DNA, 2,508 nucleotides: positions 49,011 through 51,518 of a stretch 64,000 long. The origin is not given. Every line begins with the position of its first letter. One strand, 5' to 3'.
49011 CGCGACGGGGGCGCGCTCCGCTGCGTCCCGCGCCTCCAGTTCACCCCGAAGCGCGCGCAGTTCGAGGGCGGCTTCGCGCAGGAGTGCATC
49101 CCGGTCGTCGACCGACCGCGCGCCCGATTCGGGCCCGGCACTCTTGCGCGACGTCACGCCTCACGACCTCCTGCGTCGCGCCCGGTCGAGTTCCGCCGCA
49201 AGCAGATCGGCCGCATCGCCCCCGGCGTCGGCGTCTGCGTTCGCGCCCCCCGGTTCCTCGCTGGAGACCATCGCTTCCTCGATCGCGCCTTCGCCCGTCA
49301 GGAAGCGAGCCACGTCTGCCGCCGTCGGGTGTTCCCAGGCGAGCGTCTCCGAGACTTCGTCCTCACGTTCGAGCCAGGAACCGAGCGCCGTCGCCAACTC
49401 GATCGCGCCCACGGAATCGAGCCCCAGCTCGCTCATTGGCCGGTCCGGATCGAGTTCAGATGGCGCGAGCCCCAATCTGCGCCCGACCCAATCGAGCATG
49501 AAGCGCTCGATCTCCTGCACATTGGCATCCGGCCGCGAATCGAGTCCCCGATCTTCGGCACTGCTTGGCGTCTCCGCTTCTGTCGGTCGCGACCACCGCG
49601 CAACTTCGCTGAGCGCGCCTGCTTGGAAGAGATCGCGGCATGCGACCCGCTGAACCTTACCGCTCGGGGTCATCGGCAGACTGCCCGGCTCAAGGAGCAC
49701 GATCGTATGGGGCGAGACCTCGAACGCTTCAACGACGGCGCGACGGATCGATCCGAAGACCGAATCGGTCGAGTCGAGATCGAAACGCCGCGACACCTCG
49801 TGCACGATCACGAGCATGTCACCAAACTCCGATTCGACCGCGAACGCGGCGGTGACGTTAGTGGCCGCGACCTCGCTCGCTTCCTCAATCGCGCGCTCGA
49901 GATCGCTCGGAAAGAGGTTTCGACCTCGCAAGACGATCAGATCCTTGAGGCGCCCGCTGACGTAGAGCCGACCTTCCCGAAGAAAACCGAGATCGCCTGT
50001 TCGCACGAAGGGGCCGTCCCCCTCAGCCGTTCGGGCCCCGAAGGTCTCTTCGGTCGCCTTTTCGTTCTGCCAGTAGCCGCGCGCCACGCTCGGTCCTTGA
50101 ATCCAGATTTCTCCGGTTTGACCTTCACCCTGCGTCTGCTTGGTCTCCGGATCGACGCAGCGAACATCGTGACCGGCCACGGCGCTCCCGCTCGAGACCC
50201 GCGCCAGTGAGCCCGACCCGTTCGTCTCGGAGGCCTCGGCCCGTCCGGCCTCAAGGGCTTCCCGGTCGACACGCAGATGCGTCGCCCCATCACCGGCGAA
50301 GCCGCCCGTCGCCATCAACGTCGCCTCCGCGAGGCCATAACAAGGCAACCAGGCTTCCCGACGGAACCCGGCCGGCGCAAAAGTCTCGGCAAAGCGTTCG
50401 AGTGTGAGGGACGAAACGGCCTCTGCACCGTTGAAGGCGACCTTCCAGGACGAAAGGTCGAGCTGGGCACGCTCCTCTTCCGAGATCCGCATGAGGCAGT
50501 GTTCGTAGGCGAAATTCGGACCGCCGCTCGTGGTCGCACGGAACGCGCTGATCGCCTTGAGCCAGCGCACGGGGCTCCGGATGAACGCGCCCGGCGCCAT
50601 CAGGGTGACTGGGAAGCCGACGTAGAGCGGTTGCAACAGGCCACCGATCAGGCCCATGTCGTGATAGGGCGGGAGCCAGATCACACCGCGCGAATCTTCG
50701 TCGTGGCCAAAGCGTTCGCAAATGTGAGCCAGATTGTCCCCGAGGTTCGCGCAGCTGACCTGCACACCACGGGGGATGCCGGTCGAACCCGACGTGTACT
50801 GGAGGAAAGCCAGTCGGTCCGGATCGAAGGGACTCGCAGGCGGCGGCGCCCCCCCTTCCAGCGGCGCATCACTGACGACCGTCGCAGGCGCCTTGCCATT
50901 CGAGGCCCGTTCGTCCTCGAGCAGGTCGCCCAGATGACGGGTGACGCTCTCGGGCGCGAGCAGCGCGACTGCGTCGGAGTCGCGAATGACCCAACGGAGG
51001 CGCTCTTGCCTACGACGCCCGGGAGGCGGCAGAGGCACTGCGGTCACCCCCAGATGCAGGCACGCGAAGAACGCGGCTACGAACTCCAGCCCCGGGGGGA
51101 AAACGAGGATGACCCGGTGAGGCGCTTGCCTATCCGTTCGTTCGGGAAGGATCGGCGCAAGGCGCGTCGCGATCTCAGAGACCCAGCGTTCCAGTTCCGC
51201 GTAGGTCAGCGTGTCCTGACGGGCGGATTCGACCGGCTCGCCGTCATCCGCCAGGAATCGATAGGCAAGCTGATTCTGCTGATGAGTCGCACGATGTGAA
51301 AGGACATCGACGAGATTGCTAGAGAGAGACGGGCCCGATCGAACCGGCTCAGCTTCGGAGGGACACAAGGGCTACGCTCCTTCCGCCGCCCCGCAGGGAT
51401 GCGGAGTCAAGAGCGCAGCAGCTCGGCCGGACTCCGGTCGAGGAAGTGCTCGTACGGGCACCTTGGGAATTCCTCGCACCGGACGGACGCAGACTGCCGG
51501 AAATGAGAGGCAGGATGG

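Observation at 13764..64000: Hybrid FAAL-PKS-NRPS assembly line of about 50 kb in two divergent operons, incomplete at the window edge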

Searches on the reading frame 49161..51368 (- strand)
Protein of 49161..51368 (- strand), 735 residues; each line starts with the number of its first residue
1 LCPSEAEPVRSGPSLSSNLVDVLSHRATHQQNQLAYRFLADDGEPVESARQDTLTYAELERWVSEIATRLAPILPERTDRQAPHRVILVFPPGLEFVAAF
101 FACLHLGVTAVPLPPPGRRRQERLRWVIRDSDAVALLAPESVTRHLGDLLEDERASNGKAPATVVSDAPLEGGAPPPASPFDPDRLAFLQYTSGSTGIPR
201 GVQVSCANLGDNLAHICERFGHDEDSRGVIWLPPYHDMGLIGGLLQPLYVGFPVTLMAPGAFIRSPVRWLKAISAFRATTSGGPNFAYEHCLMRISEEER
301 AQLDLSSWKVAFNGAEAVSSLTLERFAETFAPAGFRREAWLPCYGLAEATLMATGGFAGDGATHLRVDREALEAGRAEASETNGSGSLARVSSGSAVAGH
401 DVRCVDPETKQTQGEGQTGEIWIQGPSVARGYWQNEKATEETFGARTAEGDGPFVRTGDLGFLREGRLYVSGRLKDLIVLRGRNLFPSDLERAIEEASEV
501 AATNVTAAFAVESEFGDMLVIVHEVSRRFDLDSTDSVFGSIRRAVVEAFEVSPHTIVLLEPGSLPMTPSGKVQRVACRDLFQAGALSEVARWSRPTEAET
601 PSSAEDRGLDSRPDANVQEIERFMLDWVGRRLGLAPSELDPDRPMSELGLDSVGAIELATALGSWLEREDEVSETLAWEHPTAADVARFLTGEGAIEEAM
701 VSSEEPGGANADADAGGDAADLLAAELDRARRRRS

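Call 5: search_protein_families(library=pfam, proteins=[window:49161-51368:-], max_evalue=0.00001)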
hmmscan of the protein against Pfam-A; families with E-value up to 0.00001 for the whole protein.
window:49161-51368:- (735 aa): 3 families
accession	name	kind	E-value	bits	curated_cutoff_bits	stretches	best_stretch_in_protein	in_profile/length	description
PF00501.34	AMP-binding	-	9.2e-59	199.6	29.9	1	30-433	8-384/384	AMP-binding enzyme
PF00550.31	PP-binding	-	8.6e-10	39.2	20.8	1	628-690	7-67/67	Phosphopantetheine attachment site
PF23024.1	AMP-dom_DIP2-like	-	1.3e-06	28.9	27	1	476-587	2-106/110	Disco-interacting protein 2-like, AMP domain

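Call 19: search_protein_families(library=ncbifam, proteins=[window:49161-51368:-], max_evalue=0.01)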
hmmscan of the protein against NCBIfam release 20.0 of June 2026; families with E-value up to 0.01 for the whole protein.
window:49161-51368:- (735 aa): 105 families (the best 25 are shown)
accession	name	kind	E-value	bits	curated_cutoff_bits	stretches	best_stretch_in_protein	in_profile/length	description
NF004282.0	PRK05691.1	subfamily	2e-158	528.6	4090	1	15-603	7-581/4334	non-ribosomal peptide synthase/polyketide synthase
NF004509.1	PRK05850.1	subfamily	3.4e-121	405.3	775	1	17-585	3-572/578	fatty-acid--AMP ligase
NF006624.1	PRK09192.1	subfamily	1.4e-108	363.7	600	1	51-586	42-565/567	fatty acyl-AMP ligase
NF038339.3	FAAL_FadD32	equivalog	3.4e-108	362.4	975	2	17-512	18-519/625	long-chain-fatty-acid--AMP ligase FadD32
NF009124.0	PRK12476.1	subfamily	1.5e-106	357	922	1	18-586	35-609/612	fatty acyl-AMP ligase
NF038337.1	FAAL_FadD21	exception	2e-97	327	1100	1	17-583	4-571/579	fatty-acid--AMP ligase FAAL21/FadD21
NF005850.0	PRK07768.1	subfamily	5.7e-94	315.3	572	1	172-582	140-544/545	long-chain-fatty-acid--CoA ligase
NF038338.1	FAAL_FadD28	exception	6.4e-89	298.9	1100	1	22-581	9-570/580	fatty-acid--AMP ligase FAAL28/FadD28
NF040633.1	FadD32_Coryne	exception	8.7e-89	298.4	875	1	52-581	61-612/614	FadD32-like long-chain-fatty-acid--AMP ligase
NF004510.0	PRK05851.1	equivalog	1e-74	251.6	621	1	64-581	35-520/525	long-chain-fatty acid--ACP ligase MbtM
NF004837.0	PRK06187.1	subfamily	4.9e-44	150.5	476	1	19-585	10-526/531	long-chain-fatty-acid--CoA ligase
TIGR01733.1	AA-adenyl-dom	subfamily_domain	6.2e-42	143.8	317.4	1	55-502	1-406/409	amino acid adenylation domain-containing protein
NF004511.1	PRK05852.1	equivalog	2.7e-36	125.3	650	1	49-581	22-504/505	FadD7 family fatty acid--CoA ligase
NF006181.0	PRK08314.1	subfamily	5.7e-36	123.9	705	3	394-573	374-546/563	long-chain-fatty-acid--CoA ligase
NF005702.0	PRK07514.1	subfamily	2.4e-32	112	558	2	392-582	323-501/506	malonyl-CoA synthase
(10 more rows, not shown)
